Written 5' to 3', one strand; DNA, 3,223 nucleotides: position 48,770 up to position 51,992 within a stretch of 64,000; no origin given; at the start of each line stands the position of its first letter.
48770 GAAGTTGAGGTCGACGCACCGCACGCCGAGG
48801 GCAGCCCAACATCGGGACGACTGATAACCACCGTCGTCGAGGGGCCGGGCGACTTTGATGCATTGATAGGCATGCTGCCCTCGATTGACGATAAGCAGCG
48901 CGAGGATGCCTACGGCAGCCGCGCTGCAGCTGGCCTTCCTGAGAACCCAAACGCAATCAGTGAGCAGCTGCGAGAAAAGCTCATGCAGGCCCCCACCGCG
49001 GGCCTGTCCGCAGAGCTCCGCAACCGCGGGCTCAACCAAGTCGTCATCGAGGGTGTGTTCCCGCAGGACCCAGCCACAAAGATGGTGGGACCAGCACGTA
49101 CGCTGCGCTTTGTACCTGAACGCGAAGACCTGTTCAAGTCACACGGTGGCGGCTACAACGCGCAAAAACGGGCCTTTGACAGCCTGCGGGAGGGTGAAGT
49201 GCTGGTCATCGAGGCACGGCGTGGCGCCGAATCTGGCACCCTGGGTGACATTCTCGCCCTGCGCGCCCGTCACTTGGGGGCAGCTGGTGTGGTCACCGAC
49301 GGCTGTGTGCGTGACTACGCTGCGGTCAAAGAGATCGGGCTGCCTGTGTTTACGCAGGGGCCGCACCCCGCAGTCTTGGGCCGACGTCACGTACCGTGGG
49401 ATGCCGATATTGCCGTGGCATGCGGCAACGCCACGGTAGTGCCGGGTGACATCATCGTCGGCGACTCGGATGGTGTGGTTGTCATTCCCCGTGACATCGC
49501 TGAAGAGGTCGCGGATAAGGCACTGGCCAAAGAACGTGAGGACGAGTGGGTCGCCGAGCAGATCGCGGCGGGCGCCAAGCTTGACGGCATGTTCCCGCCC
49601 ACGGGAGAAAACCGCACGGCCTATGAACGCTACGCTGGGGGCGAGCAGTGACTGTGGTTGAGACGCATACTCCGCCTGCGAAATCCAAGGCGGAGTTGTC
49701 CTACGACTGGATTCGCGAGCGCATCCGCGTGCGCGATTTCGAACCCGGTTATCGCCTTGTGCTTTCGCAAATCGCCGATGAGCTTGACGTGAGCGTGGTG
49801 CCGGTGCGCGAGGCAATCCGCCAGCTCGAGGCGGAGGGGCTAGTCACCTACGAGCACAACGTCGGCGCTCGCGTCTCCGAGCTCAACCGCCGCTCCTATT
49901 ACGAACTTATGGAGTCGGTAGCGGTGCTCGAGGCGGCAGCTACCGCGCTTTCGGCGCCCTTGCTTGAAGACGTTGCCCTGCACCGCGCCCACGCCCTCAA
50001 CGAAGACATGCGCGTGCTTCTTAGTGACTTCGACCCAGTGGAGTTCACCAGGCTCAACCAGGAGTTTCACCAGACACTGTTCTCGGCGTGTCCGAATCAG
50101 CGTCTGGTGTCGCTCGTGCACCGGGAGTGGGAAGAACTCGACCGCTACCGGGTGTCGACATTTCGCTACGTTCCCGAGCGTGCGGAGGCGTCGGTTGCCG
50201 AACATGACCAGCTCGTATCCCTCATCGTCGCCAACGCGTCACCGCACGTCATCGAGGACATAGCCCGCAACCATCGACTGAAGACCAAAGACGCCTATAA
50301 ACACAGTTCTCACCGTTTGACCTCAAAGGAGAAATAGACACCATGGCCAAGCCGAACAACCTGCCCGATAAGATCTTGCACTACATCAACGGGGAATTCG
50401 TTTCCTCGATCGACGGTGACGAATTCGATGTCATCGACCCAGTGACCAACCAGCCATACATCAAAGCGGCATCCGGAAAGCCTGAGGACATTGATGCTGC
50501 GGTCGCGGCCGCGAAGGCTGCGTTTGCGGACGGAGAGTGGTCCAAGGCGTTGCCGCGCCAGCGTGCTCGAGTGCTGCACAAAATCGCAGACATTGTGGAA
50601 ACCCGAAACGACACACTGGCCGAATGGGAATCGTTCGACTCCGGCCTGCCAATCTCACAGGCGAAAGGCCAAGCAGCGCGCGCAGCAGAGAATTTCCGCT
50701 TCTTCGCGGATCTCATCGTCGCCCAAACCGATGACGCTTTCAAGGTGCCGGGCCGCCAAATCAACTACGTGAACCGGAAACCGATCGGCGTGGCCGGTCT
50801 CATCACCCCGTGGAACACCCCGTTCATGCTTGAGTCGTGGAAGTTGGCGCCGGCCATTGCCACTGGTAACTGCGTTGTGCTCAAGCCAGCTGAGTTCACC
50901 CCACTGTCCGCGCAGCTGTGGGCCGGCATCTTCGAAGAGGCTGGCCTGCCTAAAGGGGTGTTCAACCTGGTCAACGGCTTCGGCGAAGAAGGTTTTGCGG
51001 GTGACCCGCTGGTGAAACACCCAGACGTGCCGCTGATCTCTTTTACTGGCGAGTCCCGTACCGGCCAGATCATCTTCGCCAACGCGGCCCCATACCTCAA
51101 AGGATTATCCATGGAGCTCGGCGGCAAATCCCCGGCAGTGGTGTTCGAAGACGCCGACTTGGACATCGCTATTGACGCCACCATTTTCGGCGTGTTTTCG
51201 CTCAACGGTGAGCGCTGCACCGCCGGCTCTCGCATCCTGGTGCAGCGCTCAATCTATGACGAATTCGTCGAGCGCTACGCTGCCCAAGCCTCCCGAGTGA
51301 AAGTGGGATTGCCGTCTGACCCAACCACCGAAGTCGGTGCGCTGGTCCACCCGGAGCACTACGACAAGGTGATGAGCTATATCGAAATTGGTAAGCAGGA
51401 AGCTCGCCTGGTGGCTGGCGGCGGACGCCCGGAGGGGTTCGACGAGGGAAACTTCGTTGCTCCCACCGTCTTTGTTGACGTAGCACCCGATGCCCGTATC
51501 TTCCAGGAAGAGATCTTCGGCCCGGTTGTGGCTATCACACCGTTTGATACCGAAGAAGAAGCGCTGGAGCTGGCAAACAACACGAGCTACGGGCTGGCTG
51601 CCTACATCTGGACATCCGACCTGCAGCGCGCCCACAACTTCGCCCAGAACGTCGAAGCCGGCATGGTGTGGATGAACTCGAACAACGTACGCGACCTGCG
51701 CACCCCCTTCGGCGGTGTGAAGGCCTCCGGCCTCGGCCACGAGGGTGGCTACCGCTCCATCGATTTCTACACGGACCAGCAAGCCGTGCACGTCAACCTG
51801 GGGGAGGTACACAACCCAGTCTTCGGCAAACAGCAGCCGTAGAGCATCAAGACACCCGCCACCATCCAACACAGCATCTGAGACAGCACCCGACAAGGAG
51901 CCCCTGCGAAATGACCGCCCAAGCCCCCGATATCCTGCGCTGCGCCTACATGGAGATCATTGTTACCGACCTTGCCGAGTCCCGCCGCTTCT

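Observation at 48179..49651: FAH-RraA domain fusion as first gene of a homoprotocatechuate meta-cleavage operon that lacks hpaF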

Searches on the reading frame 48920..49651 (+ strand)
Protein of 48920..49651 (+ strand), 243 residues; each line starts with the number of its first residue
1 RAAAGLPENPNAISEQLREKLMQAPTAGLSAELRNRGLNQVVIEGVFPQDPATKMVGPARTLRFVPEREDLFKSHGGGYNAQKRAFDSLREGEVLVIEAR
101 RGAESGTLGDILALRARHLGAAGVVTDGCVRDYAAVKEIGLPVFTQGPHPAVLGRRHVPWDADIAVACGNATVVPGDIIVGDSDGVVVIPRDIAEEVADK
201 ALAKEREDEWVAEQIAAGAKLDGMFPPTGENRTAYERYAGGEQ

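Call 27: search_solved_structures(query=window:48920-49651:+, max_evalue=0.001, show_alignments=4)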
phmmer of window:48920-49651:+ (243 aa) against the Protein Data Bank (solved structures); distinct sequences matched with E-value up to 0.001: 10.
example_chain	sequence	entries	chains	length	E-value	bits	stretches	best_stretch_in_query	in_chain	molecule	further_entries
5x15_A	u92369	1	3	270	7.7e-39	137.3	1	19-240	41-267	Putative transferase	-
3k4i_A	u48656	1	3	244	9.3e-17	65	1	11-222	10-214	uncharacterized protein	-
3noj_A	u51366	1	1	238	3.5e-13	53.3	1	85-218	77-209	4-carboxy-4-hydroxy-2-oxoadipate aldolase/oxaloacetate decarboxylase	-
3c8o_A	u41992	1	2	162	8.3e-13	52.1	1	83-192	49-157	Regulator of ribonuclease activity A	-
1nxj_A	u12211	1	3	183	3.2e-11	46.9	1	89-189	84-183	Probable S-adenosylmethionine:2-demethylmenaquinone methyltransferase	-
2pcn_A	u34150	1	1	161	5.8e-10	42.8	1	83-194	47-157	S-adenosylmethionine:2-demethylmenaquinone methyltransferase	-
5ir2_A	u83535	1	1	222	8.6e-10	42.2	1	82-200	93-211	Cellulase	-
1j3l_A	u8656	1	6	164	1e-07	35.4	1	85-191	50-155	Demethylmenaquinone Methyltransferase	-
1vi4_A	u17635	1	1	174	5.8e-07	33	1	90-190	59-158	Regulator of ribonuclease activity A protein 1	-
2c5q_A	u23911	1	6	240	0.00019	24.8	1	108-192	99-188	RRAA-LIKE PROTEIN YER010C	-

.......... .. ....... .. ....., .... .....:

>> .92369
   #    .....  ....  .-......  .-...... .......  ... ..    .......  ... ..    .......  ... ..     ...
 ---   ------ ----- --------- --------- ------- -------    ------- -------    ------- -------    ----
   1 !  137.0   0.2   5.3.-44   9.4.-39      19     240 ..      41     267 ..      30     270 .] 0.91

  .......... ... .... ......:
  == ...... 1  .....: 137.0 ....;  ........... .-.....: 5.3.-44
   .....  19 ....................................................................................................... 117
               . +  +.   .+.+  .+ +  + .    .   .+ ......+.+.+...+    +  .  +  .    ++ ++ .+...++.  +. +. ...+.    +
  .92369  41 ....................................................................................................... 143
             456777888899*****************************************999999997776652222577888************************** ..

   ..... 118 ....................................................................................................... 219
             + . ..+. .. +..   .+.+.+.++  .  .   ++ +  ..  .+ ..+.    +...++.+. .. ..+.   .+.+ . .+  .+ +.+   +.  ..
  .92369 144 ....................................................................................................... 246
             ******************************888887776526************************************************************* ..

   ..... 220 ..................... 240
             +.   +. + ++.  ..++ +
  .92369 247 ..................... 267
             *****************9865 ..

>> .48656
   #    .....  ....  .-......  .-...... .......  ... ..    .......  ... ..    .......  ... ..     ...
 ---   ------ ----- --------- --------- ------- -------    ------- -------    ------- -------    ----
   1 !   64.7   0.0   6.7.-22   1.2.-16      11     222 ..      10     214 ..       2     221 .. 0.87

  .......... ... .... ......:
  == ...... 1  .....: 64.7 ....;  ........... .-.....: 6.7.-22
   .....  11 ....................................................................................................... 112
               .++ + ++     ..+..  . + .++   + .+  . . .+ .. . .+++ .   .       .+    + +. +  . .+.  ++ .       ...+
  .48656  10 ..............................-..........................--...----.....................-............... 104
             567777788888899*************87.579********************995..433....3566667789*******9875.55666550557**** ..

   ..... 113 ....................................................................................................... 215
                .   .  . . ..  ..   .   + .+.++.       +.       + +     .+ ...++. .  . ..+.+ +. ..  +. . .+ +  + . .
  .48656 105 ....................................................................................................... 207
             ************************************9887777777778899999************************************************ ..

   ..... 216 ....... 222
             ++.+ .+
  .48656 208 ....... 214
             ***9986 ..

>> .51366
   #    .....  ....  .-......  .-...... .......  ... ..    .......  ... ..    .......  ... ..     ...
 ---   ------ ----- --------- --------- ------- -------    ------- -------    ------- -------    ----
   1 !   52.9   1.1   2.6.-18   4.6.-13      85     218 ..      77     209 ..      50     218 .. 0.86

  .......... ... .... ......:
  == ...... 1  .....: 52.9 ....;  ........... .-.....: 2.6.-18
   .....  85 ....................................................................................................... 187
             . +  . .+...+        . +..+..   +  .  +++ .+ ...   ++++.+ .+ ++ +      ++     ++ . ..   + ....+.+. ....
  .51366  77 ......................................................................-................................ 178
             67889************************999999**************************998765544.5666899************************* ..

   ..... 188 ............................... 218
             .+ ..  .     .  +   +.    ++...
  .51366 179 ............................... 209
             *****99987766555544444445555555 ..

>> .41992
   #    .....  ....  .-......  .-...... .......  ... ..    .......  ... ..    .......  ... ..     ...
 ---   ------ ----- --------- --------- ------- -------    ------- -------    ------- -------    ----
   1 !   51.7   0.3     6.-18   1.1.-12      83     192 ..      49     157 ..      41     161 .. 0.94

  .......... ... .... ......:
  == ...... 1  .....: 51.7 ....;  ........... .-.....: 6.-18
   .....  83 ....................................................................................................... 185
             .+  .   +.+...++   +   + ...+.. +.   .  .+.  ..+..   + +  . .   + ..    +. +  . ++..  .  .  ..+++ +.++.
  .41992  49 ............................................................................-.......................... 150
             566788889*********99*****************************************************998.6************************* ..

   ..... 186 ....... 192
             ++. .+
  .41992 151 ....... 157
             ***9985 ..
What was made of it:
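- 48965..49639 (+): RraA-like domain plus C-terminal helices (aa 263-487), with putative active-site residues D357, R378, D379 and D455. The alignment to HMG/CHA aldolase 3noj places D102/R123/D124/E199 on D357/R378/D379/D455 (call 27).
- On NCBIfam NF006093 / PRK08245 (RraA-like subfamily with C-terminal helices; function unknown): PDB 5x15 is of this type (call 27).
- Closest known: Streptomyces coelicolor/lividans RraA-like protein of PDB 5x15. Same: It is the closest solved structure to the RraA-like half (E 8e-39, full length including the C-terminal helices; call 27).
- The catalytic residues are also kept in RraA proteins described as RNase E regulators (3c8o in call 27), so their conservation does not prove catalysis.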

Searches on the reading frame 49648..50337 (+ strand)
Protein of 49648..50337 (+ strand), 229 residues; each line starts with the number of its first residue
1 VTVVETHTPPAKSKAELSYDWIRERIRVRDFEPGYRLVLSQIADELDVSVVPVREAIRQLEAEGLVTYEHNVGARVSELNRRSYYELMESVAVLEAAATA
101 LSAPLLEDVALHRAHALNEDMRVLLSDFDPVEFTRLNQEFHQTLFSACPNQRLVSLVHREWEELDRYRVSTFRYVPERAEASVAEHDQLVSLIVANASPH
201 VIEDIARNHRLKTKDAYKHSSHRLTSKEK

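Call 5: search_protein_families(library=pfam, proteins=[window:49648-50337:+], max_evalue=0.001)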
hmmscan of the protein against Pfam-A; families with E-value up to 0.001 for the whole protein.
window:49648-50337:+ (229 aa): 2 families
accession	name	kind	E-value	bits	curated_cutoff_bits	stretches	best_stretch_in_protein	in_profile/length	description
PF07729.17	FCD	-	9.7e-18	65.2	24.3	1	86-196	1-110/125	FCD domain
PF00392.27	GntR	-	1.4e-14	53.9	27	1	19-76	6-64/64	Bacterial regulatory proteins, gntR family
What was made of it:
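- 49648..50337 (+): GntR/FCD transcriptional regulator ('hpaL'), translationally coupled to the fusion gene. PF00392 plus PF07729 (call 5).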

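Call 6: search_protein_families(library=ncbifam, proteins=[window:49648-50337:+], max_evalue=0.00001)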
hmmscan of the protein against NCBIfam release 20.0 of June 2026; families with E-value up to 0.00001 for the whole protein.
window:49648-50337:+ (229 aa): 4 families
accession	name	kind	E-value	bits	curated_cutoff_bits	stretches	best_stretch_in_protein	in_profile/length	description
TIGR03338.1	phnR_burk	equivalog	1.9e-23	83.2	271.5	1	14-200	12-197/212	phosphonate utilization associated transcriptional regulator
NF008576.0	PRK11534.1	equivalog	1.2e-14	54.5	218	1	15-211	9-211/225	DNA-binding transcriptional regulator CsiR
NF008504.0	PRK11414.1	equivalog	3.4e-07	30.2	225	1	23-161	21-159/221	GntR family transcriptional regulator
NF003011.0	PRK03837.1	subfamily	5.2e-07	29.5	260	0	22-90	22-91/241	transcriptional regulator NanR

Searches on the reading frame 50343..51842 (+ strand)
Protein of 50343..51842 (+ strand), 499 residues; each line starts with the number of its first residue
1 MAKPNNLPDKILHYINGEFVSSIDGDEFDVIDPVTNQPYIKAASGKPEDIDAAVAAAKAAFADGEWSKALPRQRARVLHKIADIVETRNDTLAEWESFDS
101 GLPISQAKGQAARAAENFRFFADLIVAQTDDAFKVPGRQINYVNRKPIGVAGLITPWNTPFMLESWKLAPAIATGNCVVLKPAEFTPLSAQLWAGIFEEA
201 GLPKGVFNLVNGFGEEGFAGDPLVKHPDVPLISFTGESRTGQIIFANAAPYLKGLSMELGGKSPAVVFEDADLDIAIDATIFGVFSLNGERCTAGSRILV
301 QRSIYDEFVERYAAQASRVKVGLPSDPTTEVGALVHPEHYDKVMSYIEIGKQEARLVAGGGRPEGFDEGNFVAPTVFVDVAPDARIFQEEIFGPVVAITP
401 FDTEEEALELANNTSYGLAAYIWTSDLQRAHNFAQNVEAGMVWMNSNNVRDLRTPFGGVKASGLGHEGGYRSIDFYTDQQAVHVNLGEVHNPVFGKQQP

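Call 5: search_protein_families(library=pfam, proteins=[window:50343-51842:+], max_evalue=0.001)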
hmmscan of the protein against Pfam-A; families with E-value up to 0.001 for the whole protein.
window:50343-51842:+ (499 aa): 1 family
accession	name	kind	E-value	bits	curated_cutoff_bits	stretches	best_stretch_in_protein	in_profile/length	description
PF00171.27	Aldedh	-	1.3e-168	561.8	23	1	23-482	5-461/461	Aldehyde dehydrogenase family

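Call 6: search_protein_families(library=ncbifam, proteins=[window:50343-51842:+], max_evalue=0.00001)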
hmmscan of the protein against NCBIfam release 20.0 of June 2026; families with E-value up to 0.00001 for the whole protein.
window:50343-51842:+ (499 aa): 41 families (the best 25 are shown)
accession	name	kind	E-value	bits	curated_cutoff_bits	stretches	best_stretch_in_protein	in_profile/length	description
TIGR02299.1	HpaE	equivalog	5.4e-196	651.9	638.35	1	11-496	1-488/488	5-carboxymethyl-2-hydroxymuconate semialdehyde dehydrogenase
TIGR03216.1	OH_muco_semi_DH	equivalog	1.2e-156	522.1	693.25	1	12-485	2-480/481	2-hydroxymuconic semialdehyde dehydrogenase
TIGR01804.1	BADH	equivalog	6.5e-146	486.5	668.6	1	14-478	1-465/467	betaine-aldehyde dehydrogenase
NF009725.0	PRK13252.1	equivalog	1.5e-142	475.5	593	1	12-491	8-486/488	betaine-aldehyde dehydrogenase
NF045736.1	PaDhStyDRhodo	equivalog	8.7e-138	459.8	800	1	14-484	6-477/479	phenylacetaldehyde dehydrogenase StyD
NF010000.0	PRK13473.1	subfamily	4.2e-132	441.1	615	1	13-484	5-472/475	aminobutyraldehyde dehydrogenase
NF007352.0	PRK09847.1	equivalog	4.4e-124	414.7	850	1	14-486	23-493/495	aldehyde dehydrogenase PuuC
NF045735.1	PaDhStyDPseudo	equivalog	6.2e-124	414.3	850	1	14-484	6-481/483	phenylacetaldehyde dehydrogenase StyD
NF050026.1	AcaldDHExaC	equivalog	8.9e-121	404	900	1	12-485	17-494/503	acetaldehyde dehydrogenase ExaC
NF052305.1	DioxValDhHalo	equivalog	7.8e-117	391.1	750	1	9-485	3-482/483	2,5-dioxovalerate dehydrogenase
NF042993.1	AlphKGSA_gudD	equivalog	1.2e-113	380.4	770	1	11-484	4-480/481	alpha-ketoglutaric semialdehyde dehydrogenase GucD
TIGR03374.1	ABALDH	equivalog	2.1e-106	356.6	909.3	1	14-477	5-464/472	aminobutyraldehyde dehydrogenase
NF002852.0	PRK03137.1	subfamily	7.3e-104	348.4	648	1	14-469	40-497/514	L-glutamate gamma-semialdehyde dehydrogenase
TIGR01780.1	SSADH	subfamily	1.2e-102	344.1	646.35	1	30-477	1-445/448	succinate-semialdehyde dehydrogenase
TIGR01237.1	D1pyr5carbox2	equivalog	1.7e-101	340.5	659.65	1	9-469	31-493/511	L-glutamate gamma-semialdehyde dehydrogenase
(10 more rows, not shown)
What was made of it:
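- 50343..51842 (+): hpaE, CHMS dehydrogenase. TIGR02299, 652 bits against a cut-off of 638 (call 6).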

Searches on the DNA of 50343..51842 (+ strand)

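Call 12: search_dna_similar(query=window:50343-51842:+, collection=ecoli_genomes, mode=distant, max_rows=5)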
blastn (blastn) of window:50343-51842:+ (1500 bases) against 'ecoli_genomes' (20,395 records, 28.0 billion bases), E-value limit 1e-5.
Records with a match: 2383; places in all: 2463; records where one place covers at least 80% of the query: 0.
Genomes with a match: 2383 of 5426; with a place that covers at least 80% of the query: 0. Places per genome that has any: lowest 1, median 1, highest 2. On chromosomes: 2461 places; on plasmids: 2.
Best place of each record, by identity: 60-80% 2383.
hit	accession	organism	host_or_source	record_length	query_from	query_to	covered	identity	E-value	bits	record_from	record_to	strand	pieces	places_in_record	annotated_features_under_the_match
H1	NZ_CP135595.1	Escherichia coli strain GDSC2227PM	vegetable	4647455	766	1389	42%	63.6%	9e-10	75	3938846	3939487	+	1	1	hpaE: 5-carboxymethyl-2-hydroxymuconate semialdehyde dehydrogenase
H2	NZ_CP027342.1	Escherichia coli strain 2014C-4587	Homo sapiens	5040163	766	1389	14%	74.9%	9e-10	141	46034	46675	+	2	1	hpaE: 5-carboxymethyl-2-hydroxymuconate semialdehyde dehydrogenase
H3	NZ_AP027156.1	Escherichia coli strain JNE181771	Homo sapiens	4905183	766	1389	14%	74.9%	9e-10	141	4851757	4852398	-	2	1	hpaE: 5-carboxymethyl-2-hydroxymuconate semialdehyde dehydrogenase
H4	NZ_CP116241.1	Escherichia coli strain 7.1994/NIST0056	avian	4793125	766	940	12%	70.9%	5e-13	87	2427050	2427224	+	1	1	hpaE: 5-carboxymethyl-2-hydroxymuconate semialdehyde dehydrogenase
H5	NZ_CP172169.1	Escherichia coli strain GF47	chicken meat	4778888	766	940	12%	70.9%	5e-13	87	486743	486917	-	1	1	hpaE: 5-carboxymethyl-2-hydroxymuconate semialdehyde dehydrogenase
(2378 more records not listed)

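Call 13: get_annotated_region(hit=H1, flank=6000)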
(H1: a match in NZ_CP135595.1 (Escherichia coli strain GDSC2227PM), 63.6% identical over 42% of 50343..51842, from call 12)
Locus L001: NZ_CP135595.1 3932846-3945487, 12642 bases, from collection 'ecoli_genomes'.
description: Escherichia coli strain GDSC2227PM chromosome, complete genome
organism: Escherichia coli strain GDSC2227PM (NCBI taxid 562)
replicon: chromosome; assembly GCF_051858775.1
host: -; source: vegetable; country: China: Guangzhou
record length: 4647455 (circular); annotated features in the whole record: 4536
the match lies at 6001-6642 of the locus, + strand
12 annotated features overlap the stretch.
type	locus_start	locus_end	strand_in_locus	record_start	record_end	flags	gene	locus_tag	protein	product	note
CDS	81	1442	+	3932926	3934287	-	lgoT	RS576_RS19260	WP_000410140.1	MFS transporter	-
CDS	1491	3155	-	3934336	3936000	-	tsr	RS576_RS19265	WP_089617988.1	methyl-accepting chemotaxis protein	-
CDS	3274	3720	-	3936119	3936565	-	hpaR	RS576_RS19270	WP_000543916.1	homoprotocatechuate degradation operon regulator HpaR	-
CDS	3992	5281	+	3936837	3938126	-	hpaG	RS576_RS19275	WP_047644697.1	4-hydroxyphenylacetate degradation bifunctional isomerase/decarboxylase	-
CDS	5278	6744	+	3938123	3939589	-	hpaE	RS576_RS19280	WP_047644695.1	5-carboxymethyl-2-hydroxymuconate semialdehyde dehydrogenase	-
CDS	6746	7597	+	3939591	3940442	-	hpaD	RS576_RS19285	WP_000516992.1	3,4-dihydroxyphenylacetate 2,3-dioxygenase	-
CDS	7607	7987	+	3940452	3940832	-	-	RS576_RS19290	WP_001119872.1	5-carboxymethyl-2-hydroxymuconate Delta-isomerase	-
CDS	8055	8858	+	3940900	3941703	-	hpaH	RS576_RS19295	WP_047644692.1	2-oxo-hept-4-ene-1,7-dioate hydratase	-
CDS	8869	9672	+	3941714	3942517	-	hpaI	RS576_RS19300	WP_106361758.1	4-hydroxy-2-oxoheptanedioate aldolase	-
CDS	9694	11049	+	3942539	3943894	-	hpaX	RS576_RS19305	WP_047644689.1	4-hydroxyphenylacetate permease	-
CDS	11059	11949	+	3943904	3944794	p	hpaA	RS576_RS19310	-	4-hydroxyphenylacetate catabolism regulatory protein HpaA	internal stop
CDS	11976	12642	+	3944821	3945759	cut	-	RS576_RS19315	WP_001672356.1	MBL fold metallo-hydrolase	-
